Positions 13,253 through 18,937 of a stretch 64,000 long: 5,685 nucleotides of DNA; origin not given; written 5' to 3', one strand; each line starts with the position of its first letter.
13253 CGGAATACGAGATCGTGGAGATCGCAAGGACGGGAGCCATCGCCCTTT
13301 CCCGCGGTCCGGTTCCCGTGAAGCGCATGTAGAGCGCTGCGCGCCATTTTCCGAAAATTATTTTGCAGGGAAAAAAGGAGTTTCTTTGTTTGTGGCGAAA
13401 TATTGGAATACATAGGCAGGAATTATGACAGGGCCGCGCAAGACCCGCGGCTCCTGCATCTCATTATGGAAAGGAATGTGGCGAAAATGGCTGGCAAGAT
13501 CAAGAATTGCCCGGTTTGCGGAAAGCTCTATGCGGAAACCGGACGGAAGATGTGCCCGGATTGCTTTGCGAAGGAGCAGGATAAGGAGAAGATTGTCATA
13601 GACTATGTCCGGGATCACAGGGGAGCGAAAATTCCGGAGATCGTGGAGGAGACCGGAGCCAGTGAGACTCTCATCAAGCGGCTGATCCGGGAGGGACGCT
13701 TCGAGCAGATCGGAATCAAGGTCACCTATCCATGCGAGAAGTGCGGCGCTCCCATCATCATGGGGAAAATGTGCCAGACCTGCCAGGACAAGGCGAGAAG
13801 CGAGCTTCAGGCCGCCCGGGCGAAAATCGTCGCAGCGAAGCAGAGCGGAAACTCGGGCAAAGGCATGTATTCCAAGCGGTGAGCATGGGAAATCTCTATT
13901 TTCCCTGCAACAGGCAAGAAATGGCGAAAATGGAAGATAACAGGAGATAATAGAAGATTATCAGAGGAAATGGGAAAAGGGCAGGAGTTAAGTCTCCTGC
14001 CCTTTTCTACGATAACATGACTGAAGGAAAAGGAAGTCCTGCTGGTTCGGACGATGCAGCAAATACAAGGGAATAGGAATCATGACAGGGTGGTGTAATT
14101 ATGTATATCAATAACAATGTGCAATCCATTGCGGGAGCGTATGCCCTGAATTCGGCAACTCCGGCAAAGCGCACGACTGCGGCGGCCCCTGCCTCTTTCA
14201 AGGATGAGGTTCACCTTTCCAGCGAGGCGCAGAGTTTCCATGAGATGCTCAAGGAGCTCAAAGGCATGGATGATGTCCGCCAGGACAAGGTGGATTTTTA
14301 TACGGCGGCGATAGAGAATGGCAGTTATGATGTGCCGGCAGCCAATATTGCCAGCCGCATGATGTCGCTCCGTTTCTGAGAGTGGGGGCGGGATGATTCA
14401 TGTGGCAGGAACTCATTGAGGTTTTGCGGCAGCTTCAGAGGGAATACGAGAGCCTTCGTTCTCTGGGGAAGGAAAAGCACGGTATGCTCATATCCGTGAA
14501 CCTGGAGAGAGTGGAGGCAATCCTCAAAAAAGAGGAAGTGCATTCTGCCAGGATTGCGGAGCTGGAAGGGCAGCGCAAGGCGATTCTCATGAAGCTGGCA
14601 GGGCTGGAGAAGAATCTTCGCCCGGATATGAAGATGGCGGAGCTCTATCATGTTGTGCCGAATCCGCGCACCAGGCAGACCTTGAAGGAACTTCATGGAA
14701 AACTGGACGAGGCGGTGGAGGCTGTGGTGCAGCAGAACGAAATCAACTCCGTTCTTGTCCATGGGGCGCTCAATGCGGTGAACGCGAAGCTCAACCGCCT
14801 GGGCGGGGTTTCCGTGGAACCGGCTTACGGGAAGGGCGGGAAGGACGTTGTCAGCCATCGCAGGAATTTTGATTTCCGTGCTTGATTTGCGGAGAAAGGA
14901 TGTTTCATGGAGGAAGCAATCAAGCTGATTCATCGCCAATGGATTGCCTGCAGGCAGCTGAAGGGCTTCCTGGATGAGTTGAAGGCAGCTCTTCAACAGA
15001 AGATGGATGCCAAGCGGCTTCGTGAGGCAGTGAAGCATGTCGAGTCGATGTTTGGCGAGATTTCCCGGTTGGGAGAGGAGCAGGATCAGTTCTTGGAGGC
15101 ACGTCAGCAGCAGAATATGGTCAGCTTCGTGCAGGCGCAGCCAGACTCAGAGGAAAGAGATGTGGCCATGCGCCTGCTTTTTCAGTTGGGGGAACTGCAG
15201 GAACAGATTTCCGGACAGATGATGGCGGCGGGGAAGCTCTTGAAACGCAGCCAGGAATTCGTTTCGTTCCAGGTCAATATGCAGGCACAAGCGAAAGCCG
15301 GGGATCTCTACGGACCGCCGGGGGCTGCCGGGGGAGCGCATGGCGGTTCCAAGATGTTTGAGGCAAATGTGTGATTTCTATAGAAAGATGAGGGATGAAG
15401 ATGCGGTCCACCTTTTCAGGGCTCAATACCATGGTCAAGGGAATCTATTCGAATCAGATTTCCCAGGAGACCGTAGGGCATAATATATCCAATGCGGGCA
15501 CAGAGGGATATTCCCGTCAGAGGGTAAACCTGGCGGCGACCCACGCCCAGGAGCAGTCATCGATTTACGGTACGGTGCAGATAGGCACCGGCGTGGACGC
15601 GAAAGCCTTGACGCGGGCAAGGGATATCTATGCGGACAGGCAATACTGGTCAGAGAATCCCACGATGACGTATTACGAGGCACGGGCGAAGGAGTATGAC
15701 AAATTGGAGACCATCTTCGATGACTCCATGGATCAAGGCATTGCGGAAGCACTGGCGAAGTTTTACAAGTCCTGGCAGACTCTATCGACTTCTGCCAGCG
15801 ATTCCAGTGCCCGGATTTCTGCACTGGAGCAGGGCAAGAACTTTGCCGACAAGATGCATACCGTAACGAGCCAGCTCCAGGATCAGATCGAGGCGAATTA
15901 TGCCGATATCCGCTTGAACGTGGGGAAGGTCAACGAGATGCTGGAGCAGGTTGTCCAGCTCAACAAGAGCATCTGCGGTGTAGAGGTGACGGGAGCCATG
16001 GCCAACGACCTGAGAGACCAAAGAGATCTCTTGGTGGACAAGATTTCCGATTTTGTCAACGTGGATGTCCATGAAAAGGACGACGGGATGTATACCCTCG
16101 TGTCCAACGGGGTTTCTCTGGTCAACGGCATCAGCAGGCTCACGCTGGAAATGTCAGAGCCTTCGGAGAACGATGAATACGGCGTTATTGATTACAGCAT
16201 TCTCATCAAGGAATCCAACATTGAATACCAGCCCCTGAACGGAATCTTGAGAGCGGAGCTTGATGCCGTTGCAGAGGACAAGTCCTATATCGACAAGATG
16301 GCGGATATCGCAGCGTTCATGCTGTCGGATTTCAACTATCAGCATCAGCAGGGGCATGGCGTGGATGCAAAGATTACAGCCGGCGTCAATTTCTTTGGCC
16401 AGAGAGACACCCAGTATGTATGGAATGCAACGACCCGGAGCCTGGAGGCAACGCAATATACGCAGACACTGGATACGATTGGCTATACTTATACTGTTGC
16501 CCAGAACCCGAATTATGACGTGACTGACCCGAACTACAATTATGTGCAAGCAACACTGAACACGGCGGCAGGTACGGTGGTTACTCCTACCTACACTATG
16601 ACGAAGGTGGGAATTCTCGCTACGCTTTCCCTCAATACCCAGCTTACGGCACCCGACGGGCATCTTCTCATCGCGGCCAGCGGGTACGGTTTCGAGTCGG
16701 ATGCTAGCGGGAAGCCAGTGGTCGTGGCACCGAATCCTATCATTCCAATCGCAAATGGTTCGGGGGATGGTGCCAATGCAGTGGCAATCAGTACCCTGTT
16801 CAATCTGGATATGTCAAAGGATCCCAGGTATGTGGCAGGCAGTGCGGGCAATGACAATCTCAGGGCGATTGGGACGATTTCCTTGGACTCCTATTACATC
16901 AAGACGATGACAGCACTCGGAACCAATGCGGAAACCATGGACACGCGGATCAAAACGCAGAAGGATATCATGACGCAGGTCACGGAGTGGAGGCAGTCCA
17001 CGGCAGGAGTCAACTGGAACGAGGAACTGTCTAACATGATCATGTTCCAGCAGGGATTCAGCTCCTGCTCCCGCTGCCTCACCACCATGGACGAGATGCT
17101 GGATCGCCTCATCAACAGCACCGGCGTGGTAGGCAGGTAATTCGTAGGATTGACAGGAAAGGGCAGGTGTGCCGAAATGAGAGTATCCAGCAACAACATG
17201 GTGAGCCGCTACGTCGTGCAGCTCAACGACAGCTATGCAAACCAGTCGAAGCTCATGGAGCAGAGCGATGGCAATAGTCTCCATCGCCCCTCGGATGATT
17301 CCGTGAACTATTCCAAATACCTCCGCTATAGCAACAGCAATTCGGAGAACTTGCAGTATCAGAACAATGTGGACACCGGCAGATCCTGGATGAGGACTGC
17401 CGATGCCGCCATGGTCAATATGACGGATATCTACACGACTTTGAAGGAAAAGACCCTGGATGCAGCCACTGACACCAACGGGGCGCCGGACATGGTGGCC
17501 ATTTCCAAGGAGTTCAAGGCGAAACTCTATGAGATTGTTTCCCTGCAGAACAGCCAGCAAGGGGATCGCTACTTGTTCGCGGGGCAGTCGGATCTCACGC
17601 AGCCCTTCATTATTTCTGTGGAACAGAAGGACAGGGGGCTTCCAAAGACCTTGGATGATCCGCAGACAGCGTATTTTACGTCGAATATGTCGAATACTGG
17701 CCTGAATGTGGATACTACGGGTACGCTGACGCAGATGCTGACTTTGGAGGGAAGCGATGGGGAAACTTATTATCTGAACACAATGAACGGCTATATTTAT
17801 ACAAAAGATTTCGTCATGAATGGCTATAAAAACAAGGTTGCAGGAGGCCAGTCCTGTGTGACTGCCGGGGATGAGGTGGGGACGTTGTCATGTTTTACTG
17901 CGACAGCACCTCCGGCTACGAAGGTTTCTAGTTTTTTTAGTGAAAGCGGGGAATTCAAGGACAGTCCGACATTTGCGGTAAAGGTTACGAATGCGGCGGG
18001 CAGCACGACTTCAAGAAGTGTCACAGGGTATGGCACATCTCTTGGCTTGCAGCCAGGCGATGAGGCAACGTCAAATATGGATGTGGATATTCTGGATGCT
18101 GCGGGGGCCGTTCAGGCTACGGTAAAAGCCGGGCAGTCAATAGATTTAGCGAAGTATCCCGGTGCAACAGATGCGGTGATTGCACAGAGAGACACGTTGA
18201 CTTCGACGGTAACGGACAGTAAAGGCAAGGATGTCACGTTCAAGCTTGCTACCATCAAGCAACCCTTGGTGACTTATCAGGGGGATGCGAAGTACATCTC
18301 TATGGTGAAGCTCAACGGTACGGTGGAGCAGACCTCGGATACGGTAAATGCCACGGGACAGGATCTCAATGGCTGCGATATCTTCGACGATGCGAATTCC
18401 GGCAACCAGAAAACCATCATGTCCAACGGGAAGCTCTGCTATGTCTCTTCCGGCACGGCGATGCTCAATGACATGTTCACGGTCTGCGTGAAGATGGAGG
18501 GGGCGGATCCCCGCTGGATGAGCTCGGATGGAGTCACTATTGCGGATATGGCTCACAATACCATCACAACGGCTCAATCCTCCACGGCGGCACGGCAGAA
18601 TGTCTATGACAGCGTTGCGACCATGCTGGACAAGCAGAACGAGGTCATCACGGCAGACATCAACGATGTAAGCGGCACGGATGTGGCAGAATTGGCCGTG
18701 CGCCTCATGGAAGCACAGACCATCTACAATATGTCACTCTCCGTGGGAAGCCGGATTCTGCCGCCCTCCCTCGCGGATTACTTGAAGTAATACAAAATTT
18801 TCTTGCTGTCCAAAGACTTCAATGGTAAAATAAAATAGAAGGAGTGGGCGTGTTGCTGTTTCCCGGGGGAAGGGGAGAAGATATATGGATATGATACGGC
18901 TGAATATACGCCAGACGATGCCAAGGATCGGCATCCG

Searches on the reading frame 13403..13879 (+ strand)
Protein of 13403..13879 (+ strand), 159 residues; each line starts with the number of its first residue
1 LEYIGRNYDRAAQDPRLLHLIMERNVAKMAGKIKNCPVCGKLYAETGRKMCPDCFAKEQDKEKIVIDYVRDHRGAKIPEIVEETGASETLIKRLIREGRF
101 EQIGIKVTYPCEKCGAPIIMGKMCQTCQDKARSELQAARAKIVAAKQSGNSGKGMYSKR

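Call 32: search_protein_families(library=pfam, proteins=[window:13403-13879:+])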
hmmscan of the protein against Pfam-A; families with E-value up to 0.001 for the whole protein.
window:13403-13879:+ (159 aa): 1 family
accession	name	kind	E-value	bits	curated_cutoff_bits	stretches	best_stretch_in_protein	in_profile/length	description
PF18912.6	DZR_2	-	0.00019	21.6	27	0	35-57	9-30/56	Double zinc ribbon domain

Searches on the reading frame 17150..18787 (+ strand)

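Call 32: search_protein_families(library=pfam, proteins=[window:17150-18787:+])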
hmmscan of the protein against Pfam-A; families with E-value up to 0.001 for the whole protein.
window:17150-18787:+ (546 aa): 2 families
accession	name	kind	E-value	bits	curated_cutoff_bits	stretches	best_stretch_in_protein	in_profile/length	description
PF00669.25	Flagellin_N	-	2.7e-07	31.2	26.6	1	13-146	2-137/139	Bacterial flagellin N-terminal helical region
PF00700.27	Flagellin_C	-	0.00028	21.6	23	1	463-536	2-75/86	Bacterial flagellin C-terminal helical region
